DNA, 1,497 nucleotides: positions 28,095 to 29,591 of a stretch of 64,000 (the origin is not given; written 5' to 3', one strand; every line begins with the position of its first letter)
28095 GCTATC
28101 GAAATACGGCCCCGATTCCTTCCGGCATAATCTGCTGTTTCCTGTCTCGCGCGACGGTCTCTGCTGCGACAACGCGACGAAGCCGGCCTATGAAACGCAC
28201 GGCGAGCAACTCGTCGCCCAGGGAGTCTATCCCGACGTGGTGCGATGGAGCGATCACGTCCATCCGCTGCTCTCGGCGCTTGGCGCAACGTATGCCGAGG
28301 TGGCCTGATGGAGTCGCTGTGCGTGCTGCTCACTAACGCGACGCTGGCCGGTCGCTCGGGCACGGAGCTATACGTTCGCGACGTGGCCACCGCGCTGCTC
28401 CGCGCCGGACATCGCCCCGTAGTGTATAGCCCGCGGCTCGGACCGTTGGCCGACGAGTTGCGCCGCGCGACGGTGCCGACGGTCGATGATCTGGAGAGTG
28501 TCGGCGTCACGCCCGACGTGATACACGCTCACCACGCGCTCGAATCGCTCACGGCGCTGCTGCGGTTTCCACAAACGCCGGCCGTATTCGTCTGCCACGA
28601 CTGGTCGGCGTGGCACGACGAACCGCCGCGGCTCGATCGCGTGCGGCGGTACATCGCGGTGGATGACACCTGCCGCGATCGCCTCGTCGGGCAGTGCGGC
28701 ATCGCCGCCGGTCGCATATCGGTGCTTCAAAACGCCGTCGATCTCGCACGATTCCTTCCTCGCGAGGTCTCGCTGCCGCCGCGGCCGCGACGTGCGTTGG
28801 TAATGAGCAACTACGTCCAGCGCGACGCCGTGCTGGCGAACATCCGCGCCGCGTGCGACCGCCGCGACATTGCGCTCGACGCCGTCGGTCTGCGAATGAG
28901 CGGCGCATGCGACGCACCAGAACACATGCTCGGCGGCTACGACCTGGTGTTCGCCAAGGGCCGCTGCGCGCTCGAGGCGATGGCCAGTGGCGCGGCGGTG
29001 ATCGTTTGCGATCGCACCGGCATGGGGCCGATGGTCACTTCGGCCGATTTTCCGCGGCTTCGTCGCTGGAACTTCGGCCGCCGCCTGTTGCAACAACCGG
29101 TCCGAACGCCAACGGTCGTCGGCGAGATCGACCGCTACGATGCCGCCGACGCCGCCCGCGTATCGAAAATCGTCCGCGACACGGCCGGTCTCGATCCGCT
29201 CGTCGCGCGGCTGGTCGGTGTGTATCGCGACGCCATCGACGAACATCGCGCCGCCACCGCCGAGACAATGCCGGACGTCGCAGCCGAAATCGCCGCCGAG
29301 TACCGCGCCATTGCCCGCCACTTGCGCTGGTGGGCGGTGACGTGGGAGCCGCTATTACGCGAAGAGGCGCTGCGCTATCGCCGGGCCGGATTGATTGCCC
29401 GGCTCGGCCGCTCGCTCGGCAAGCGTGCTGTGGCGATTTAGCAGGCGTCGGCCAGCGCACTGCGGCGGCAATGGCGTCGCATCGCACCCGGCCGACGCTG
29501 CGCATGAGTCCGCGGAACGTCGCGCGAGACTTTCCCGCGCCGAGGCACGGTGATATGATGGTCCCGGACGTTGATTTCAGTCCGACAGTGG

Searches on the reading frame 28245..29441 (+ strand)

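Call 67: search_protein_families(library=pfam, proteins=[window:28245-29441:+], max_evalue=0.001)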
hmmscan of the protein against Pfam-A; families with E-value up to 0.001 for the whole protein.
window:28245-29441:+ (398 aa): 1 family
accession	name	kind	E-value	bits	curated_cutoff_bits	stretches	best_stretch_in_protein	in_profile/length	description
PF13439.12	Glyco_transf_4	-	3.1e-16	60.3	28.5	1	38-169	2-170/170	Glycosyltransferase Family 4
